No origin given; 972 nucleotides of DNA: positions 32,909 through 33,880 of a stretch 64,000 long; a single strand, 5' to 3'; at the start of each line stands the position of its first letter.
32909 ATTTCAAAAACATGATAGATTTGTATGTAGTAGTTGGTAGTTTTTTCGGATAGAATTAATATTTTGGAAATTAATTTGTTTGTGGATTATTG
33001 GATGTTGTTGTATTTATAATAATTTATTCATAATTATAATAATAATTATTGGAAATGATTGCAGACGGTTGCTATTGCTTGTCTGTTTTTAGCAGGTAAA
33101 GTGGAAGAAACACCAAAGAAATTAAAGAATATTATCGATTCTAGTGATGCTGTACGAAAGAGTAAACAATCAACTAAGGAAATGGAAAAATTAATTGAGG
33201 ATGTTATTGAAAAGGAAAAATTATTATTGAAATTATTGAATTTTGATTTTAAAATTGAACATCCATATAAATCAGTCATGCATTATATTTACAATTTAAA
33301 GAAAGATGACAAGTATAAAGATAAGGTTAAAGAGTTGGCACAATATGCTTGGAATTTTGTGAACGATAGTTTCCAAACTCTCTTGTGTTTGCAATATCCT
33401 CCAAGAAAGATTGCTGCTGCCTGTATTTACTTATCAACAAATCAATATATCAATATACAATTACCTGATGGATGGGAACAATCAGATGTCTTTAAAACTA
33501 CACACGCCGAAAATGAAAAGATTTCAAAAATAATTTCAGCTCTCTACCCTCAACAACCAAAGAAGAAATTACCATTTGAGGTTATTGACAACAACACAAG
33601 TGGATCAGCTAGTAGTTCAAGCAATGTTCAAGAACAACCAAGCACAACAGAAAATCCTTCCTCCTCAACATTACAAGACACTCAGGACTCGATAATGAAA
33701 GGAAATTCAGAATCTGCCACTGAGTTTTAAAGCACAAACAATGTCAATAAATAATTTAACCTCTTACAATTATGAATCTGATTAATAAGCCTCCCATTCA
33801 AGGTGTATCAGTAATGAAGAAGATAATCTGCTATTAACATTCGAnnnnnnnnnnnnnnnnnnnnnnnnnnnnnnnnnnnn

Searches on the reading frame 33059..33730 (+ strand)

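Call 42: search_protein_families(library=pfam, proteins=[window:33059-33730:+], max_evalue=0.0001)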
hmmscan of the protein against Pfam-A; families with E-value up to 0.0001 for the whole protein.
window:33059-33730:+ (223 aa): 4 families
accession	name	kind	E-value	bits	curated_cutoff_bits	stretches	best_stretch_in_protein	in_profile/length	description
PF16899.10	Cyclin_C_2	-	1.8e-07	31.9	27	1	68-160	1-89/99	Cyclin C-terminal domain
PF02984.24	Cyclin_C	-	7.4e-07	29.6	22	1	80-166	11-90/119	Cyclin, C-terminal domain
PF00134.28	Cyclin_N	-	2.1e-06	27.9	23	1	1-63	73-125/127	Cyclin, N-terminal domain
PF21797.2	CycT2-like_C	-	5.3e-06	26.5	27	1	90-148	16-74/93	Cyclin-T2-like, C-terminal domain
